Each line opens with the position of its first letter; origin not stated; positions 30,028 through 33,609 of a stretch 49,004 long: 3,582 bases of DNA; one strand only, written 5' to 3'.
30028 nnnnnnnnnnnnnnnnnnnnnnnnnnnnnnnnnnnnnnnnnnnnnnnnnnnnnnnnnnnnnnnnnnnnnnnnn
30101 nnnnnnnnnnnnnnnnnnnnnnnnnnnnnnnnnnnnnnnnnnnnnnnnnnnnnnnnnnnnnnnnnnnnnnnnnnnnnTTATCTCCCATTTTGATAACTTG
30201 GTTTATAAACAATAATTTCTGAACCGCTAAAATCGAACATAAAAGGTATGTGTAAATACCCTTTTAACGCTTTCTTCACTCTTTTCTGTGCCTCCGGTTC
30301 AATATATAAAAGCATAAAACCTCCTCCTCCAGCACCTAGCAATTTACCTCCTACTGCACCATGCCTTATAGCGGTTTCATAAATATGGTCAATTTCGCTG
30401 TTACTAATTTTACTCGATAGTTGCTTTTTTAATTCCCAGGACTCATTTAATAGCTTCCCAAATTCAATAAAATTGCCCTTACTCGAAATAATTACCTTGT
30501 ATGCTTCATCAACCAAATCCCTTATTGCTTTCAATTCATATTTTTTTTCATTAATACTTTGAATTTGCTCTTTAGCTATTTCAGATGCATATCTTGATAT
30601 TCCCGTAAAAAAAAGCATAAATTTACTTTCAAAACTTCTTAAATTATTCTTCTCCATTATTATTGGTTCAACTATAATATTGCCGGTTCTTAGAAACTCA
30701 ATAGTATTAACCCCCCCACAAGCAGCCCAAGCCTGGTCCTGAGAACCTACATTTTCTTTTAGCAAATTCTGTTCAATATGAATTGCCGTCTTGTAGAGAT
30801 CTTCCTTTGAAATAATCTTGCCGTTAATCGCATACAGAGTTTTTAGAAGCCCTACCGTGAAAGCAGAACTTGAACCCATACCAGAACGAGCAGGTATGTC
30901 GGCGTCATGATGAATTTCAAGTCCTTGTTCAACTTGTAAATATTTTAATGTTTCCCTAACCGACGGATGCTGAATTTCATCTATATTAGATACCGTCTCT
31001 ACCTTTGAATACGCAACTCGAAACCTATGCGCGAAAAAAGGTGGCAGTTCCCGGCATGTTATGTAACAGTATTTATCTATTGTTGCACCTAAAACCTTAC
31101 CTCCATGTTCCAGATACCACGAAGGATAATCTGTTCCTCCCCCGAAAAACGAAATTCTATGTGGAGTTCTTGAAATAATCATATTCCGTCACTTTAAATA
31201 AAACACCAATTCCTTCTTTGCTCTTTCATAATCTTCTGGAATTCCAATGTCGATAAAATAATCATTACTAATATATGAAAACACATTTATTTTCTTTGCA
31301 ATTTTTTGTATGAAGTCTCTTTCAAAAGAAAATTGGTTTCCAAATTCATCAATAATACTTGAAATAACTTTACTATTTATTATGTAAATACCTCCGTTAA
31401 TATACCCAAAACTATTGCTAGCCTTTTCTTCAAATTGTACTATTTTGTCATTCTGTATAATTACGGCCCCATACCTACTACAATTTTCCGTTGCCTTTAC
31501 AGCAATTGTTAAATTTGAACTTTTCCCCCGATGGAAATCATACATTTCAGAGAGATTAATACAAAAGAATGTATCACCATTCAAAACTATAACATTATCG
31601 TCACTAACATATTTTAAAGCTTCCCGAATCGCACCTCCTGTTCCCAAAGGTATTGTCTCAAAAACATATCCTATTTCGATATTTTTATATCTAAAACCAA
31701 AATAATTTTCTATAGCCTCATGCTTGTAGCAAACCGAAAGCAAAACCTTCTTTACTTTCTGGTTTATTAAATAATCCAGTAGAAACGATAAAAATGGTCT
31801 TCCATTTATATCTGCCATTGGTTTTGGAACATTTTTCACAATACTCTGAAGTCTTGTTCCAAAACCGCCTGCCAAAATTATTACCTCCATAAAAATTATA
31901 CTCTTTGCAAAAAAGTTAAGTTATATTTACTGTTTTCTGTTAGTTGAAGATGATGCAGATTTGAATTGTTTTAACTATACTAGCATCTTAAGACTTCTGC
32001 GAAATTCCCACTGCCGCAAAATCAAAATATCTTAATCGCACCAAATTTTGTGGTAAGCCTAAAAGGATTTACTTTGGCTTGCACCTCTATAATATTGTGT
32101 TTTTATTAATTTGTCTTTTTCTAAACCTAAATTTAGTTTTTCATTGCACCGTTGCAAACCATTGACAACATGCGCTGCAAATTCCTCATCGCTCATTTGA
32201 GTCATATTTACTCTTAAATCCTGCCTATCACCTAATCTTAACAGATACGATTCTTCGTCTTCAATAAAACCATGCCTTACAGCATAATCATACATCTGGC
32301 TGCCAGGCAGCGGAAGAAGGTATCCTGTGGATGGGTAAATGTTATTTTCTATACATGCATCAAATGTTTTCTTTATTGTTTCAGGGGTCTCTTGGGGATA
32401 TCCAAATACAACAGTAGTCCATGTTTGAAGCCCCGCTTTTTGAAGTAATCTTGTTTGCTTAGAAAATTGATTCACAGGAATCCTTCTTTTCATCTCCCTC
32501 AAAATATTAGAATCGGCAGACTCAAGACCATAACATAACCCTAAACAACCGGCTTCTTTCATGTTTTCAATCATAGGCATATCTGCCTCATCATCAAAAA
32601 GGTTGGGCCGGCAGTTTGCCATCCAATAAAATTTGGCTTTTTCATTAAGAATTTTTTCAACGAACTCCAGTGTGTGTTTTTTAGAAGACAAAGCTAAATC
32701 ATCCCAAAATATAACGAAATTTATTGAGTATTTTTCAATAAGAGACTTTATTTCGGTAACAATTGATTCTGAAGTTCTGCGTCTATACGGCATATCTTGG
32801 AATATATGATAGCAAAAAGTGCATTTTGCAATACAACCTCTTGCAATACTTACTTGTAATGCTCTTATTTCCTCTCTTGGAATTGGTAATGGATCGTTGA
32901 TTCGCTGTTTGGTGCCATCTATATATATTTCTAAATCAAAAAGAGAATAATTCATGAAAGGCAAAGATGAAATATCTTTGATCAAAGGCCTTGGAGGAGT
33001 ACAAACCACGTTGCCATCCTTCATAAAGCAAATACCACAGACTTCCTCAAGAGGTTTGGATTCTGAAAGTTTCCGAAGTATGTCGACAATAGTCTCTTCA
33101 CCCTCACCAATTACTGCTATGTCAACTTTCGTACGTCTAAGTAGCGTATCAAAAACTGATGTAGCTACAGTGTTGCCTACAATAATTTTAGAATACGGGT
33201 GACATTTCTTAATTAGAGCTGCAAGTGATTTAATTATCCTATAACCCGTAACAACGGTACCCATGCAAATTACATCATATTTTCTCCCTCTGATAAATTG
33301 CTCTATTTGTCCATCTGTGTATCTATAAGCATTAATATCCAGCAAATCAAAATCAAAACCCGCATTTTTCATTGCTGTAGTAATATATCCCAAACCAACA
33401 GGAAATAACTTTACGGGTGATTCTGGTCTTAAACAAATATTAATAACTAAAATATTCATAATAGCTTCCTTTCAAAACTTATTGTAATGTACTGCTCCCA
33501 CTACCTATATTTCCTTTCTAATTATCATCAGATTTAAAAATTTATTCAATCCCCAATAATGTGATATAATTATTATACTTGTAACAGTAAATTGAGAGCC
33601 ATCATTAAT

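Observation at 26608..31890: ColD-type 3-dehydratase next to HddA/HddC-like genes: candidate NDP-3,6-dideoxy-(heptose or hexose) branch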

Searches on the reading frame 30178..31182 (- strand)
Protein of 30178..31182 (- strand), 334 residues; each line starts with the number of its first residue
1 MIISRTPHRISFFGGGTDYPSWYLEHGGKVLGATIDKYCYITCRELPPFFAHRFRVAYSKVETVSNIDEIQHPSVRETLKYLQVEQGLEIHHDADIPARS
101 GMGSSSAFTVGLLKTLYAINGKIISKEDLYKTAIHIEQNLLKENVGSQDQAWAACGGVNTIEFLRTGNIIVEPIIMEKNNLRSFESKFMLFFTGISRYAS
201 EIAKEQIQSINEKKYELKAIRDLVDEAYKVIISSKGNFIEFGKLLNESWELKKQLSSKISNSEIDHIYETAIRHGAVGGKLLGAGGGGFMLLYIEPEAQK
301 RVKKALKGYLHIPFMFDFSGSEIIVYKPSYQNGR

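Call 5: search_protein_families(library=ncbifam, proteins=[window:30178-31182:-], max_evalue=0.00001)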
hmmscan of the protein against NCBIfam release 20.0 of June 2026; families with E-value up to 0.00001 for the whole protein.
window:30178-31182:- (334 aa): 12 families
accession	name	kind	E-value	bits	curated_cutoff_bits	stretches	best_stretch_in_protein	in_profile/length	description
NF049969.1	GlMnHpPKinHddA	equivalog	9.9e-46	156.7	600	1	2-307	3-317/338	D-glycero-D-manno-heptose 7-phosphate kinase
NF009948.0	PRK13412.1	equivalog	5.8e-33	113.6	721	1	71-307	712-949/974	bifunctional fucokinase/fucose-1-phosphate guanylyltransferase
TIGR00549.1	mevalon_kin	equivalog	9.3e-25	87.6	163.05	1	26-291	15-274/276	mevalonate kinase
NF003036.0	PRK03926.1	equivalog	7.5e-19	67.9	403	1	75-311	60-284/302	mevalonate kinase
NF003006.0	PRK03817.1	equivalog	2.3e-17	63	443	2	200-308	218-327/352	galactokinase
TIGR00131.1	gal_kin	equivalog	1.8e-14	53.5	226.65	1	79-159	102-182/388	galactokinase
NF003705.0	PRK05322.1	equivalog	3e-11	42.7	385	0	211-304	262-359/388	galactokinase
NF001816.0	PRK00555.1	equivalog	4.1e-10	39.2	509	1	234-307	265-337/363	galactokinase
NF002288.1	PRK01212.1-4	equivalog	3e-08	33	194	1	75-137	64-126/303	homoserine kinase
TIGR00191.1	thrB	equivalog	6.4e-07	28.5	168.25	1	57-159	47-145/304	homoserine kinase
NF040957.1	Arch_PMK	equivalog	1.1e-06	28.4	500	1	84-304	75-295/316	phosphomevalonate kinase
NF003472.0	PRK05101.1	equivalog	3.9e-06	26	499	0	74-177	95-202/382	galactokinase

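Call 6: search_protein_families(library=pfam, proteins=[window:30178-31182:-], max_evalue=0.00001)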
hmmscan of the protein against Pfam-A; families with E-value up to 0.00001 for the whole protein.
window:30178-31182:- (334 aa): 2 families
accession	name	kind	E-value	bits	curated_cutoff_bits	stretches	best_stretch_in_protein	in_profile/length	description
PF00288.32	GHMP_kinases_N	-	5.2e-15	55.9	22.3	1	78-157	6-87/87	GHMP kinases N terminal domain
PF08544.19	GHMP_kinases_C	-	5.4e-11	43.2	21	1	235-308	7-81/85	GHMP kinases C terminal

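Call 25: search_solved_structures(query=window:30178-31182:-, max_evalue=0.00001, show_alignments=1)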
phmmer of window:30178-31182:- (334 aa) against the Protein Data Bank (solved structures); distinct sequences matched with E-value up to 0.00001: 20.
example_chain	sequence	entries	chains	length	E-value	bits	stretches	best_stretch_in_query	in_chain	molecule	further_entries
3k85_A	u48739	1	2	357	3.6e-39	138.2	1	2-320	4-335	D-glycero-D-manno-heptose 1-phosphate kinase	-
4usk_A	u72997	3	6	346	1.8e-37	132.7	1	2-301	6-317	PUTATIVE SUGAR KINASE | SUGAR KINASE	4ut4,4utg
4usm_A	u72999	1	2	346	3.4e-37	131.7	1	2-301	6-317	PUTATIVE SUGAR KINASE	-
4n3o_A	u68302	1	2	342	1.7e-36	129.4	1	3-309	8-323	Putative D-glycero-D-manno-heptose 7-phosphate kinase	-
9iip_A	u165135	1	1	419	5.2e-21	78.6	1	70-306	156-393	L-fucokinase/L-fucose-1-P guanylyltransferase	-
5yys_A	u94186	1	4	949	6.6e-20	74.9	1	69-306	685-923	L-fucokinase, L-fucose-1-P guanylyltransferase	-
9iit_A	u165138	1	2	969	7e-20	74.8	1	69-306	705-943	L-fucokinase/L-fucose-1-P guanylyltransferase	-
1vis_A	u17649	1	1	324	3.4e-15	59.5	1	74-306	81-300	Mevalonate kinase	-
1kkh_A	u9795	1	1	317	3.5e-15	59.4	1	74-306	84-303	Mevalonate Kinase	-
2cz9_A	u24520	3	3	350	2.4e-10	43.5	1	87-310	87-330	Probable galactokinase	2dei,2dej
8teb_A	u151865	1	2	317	5.3e-10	42.4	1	65-296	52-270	Mevalonate kinase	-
1s4e_A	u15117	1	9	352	5.9e-10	42.2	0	235-310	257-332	Galactokinase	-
6mde_A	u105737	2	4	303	6e-10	42.2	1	68-308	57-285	Mevalonate kinase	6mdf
4hac_A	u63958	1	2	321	7e-10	42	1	68-308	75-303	Mevalonate kinase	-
2aj4_A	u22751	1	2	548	7.8e-09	38.6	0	233-307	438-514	Galactokinase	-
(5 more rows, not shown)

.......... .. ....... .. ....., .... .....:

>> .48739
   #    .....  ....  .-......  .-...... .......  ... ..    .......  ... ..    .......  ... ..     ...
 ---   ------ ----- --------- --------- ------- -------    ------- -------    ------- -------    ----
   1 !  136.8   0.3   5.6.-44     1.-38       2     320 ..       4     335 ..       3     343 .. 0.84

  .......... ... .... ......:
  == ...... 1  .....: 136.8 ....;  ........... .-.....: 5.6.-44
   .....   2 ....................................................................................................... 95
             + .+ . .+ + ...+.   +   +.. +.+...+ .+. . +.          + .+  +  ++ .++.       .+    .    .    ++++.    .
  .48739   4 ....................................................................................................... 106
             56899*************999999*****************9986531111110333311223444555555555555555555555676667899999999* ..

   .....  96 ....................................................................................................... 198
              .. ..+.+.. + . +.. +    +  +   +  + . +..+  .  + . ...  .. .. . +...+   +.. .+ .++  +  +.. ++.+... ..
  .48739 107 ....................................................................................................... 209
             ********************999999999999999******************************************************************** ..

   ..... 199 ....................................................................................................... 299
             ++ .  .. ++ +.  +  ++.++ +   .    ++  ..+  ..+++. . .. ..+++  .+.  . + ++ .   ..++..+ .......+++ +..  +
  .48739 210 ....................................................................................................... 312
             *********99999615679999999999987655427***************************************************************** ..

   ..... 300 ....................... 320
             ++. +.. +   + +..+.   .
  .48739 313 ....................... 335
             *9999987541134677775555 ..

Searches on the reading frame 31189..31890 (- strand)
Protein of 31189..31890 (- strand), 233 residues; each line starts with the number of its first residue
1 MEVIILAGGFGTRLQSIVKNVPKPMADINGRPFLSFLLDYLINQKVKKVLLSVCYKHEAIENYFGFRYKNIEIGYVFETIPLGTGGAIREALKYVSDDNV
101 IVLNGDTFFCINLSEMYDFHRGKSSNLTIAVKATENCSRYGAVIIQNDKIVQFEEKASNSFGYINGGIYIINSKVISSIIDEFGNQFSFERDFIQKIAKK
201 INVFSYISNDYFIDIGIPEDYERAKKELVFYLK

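Call 5: search_protein_families(library=ncbifam, proteins=[window:31189-31890:-], max_evalue=0.00001)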
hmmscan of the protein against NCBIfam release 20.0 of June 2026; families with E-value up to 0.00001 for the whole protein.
window:31189-31890:- (233 aa): 31 families (the best 25 are shown)
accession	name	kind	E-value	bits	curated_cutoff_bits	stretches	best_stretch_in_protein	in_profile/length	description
NF049965.1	GlMnHpPGnyltfHddC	equivalog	6.9e-70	235.1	300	1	1-223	1-216/221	D-glycero-D-manno-heptose 1-phosphate guanosyltransferase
NF052502.1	man1P_GTase_Rv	exception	3.5e-46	157.7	440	1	2-229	2-231/352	mannose-1-phosphate guanylyltransferase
TIGR03992.1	Arch_glmU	subfamily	3.9e-36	124.8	292.1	1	1-227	1-226/393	bifunctional sugar-1-phosphate nucleotidylyltransferase/acetyltransferase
TIGR02623.1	G1P_cyt_trans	equivalog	3.2e-30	105.4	300.25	2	84-212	106-229/255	glucose-1-phosphate cytidylyltransferase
NF041313.1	UDPGP_AglF_Halo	equivalog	1.2e-26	93.6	400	1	1-228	1-234/234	UTP--glucose-1-phosphate uridylyltransferase AglF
TIGR01173.1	glmU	equivalog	1.2e-21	77.1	366.85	1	1-186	1-187/452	bifunctional UDP-N-acetylglucosamine diphosphorylase/glucosamine-1-phosphate N-acetyltransferase GlmU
NF041173.1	Sug_nt_acttase_Thmprot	equivalog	1.3e-21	77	600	1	1-221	1-220/405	bifunctional sugar-1-phosphate nucleotidylyltransferase/acetyltransferase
TIGR02091.1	glgC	equivalog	5.9e-21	74.9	424.9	1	3-228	3-259/364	glucose-1-phosphate adenylyltransferase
NF003670.0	PRK05293.1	equivalog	1.5e-20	73.5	470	1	4-229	8-259/382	glucose-1-phosphate adenylyltransferase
NF010939.0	PRK14359.1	equivalog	6.5e-20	71.1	592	1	2-190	4-189/430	bifunctional UDP-N-acetylglucosamine diphosphorylase/glucosamine-1-phosphate N-acetyltransferase GlmU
TIGR01208.1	rmlA_long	equivalog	4.3e-19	68.6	320.25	1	4-227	3-233/353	glucose-1-phosphate thymidylyltransferase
NF045761.1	NAMPUrTaseMurU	equivalog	4.5e-19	69.2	250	1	1-224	1-223/226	N-acetylmuramate alpha-1-phosphate uridylyltransferase MurU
NF010937.0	PRK14357.1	equivalog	4.2e-18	65.4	658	1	1-209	1-207/448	bifunctional UDP-N-acetylglucosamine diphosphorylase/glucosamine-1-phosphate N-acetyltransferase GlmU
NF010933.0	PRK14353.1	equivalog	2e-17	63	505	1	3-188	8-196/453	bifunctional UDP-N-acetylglucosamine diphosphorylase/glucosamine-1-phosphate N-acetyltransferase GlmU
NF010934.1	PRK14354.1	equivalog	4.9e-17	61.6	450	1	3-186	2-187/447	bifunctional UDP-N-acetylglucosamine diphosphorylase/glucosamine-1-phosphate N-acetyltransferase GlmU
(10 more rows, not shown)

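Call 6: search_protein_families(library=pfam, proteins=[window:31189-31890:-], max_evalue=0.00001)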
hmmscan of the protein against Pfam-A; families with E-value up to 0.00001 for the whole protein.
window:31189-31890:- (233 aa): 2 families
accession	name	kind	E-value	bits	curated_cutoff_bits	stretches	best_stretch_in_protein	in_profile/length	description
PF00483.29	NTP_transferase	-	8.3e-34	117.7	21.2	1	3-227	2-241/245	Nucleotidyl transferase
PF12804.13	NTP_transf_3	-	5.8e-11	43.3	27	1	3-109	1-98/160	MobA-like NTP transferase domain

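Call 26: search_solved_structures(query=window:31189-31890:-, max_evalue=1e-15, show_alignments=1)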
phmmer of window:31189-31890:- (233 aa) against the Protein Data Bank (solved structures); distinct sequences matched with E-value up to 1e-15: 8.
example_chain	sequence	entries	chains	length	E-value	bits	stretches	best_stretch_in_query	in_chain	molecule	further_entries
6jq8_A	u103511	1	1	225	9.3e-45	156.3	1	2-225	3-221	Putative 6-deoxy-D-mannoheptose pathway protein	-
5xhw_A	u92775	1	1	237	9.7e-45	156.3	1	2-225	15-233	Putative 6-deoxy-D-mannoheptose pathway protein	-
7whr_B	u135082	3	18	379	3.9e-27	98.7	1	1-222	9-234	Nucleotidyl transferase family protein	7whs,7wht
8yre_D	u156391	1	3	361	1.2e-26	97.1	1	1-222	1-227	Mannose-1-phosphate guanylyltransferase 1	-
7x8j_A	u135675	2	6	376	1.4e-26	96.9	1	1-222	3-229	Mannose-1-phosphate guanylyltransferase 1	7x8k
8x7s_B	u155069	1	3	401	3.8e-22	82.4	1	1-225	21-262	UTP--glucose-1-phosphate uridylyltransferase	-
7d72_K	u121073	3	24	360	4.7e-22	82.1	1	1-221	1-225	Mannose-1-phosphate guanyltransferase beta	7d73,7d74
1tzf_A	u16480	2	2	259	1.4e-19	74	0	82-194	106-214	Glucose-1-phosphate cytidylyltransferase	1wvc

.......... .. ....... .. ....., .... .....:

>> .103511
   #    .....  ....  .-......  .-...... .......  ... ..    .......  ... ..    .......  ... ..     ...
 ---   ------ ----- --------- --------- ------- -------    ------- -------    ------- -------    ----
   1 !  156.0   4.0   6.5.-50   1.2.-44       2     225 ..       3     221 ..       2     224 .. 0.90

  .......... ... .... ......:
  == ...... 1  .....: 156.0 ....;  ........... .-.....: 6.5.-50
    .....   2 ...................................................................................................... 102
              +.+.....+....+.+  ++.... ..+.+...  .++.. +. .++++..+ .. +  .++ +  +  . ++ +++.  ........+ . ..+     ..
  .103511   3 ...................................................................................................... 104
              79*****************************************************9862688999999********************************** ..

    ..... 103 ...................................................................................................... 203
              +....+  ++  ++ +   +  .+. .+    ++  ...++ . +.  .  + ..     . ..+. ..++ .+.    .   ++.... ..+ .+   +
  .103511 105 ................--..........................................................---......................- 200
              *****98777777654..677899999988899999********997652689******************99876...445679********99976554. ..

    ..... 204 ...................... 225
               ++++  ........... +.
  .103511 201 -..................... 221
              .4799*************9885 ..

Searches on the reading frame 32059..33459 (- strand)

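Call 5: search_protein_families(library=ncbifam, proteins=[window:32059-33459:-], max_evalue=0.00001)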
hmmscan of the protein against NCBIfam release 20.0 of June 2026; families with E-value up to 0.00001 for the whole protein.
window:32059-33459:- (466 aa): 26 families (the best 25 are shown)
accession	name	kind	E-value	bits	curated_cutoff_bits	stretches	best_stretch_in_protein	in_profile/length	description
TIGR03471.1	HpnJ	equivalog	4.1e-43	147.9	577.6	1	58-430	66-424/472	hopanoid biosynthesis associated radical SAM protein HpnJ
TIGR02026.1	BchE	equivalog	9.7e-43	146.7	481.35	1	16-392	18-386/497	magnesium-protoporphyrin IX monomethyl ester anaerobic oxidative cyclase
NF038361.1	rSAM_Sden_1168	equivalog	6.3e-38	130.6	575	1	18-442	83-519/560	Sden_1168 family B12-binding radical SAM P-methyltransferase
TIGR04072.2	rSAM_ladder_B12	equivalog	1.7e-33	116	360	2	201-406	181-385/443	lipid biosynthesis B12-binding/radical SAM protein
NF050148.1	rSAM_ApyD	equivalog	9.2e-32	110.2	750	1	61-413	75-417/645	RiPP biosynthesis radical SAM protein ApyD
TIGR04479.1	bcpD_PhpK_rSAM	subfamily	3e-31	108.4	600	1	18-368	70-405/504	PhpK family radical SAM P-methyltransferase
NF033712.0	B12_rSAM_KedN5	subfamily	4.9e-24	84.5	700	1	20-399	17-397/624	KedN5 family methylcobalamin-dependent radical SAM C-methyltransferase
TIGR04014.1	B12_SAM_MJ_0865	equivalog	2.4e-23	82.6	360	1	51-373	29-337/434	methyl-coenzyme M reductase glutamine C-methyltransferase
TIGR04385.1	B12_rSAM_cofa1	equivalog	2e-22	80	450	1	14-366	14-358/438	B12 lower ligand biosynthesis radical SAM protein BzaD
TIGR04013.1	B12_SAM_MJ_1487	hypoth_equivalog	5.8e-22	78.1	251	1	77-390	57-354/382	TIGR04013 family B12-binding domain/radical SAM domain-containing protein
TIGR03975.1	rSAM_ocin_1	subfamily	1.7e-21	76.4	281.85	1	57-362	125-420/606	RiPP maturation radical SAM C-methyltransferase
TIGR04367.1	HpnR_B12_rSAM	equivalog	9e-20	70.6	650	1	17-345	19-326/490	hopanoid C-3 methylase HpnR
TIGR04295.1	B12_rSAM_oligo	hypoth_equivalog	1.6e-18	66.6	400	1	19-340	24-329/422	TIGR04295 family B12-binding domain-containing radical SAM protein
NF033070.1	rSAM_AprD4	equivalog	5.2e-17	61.9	500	1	192-441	190-436/456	AprD4 family radical SAM diol-dehydratase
TIGR04190.1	B12_SAM_Ta0216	equivalog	7.9e-15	54.4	500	1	17-343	34-364/554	TIGR04190 family B12-binding domain/radical SAM domain protein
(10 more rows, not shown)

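Call 6: search_protein_families(library=pfam, proteins=[window:32059-33459:-], max_evalue=0.00001)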
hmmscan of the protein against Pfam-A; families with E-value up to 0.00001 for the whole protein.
window:32059-33459:- (466 aa): 2 families
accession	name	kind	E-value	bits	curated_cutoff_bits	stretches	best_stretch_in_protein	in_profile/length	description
PF04055.27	Radical_SAM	-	3.6e-15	57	29.5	1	203-367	1-164/166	Radical SAM superfamily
PF02310.24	B12-binding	-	4e-15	56.1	32.1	1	16-127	10-120/121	B12 binding domain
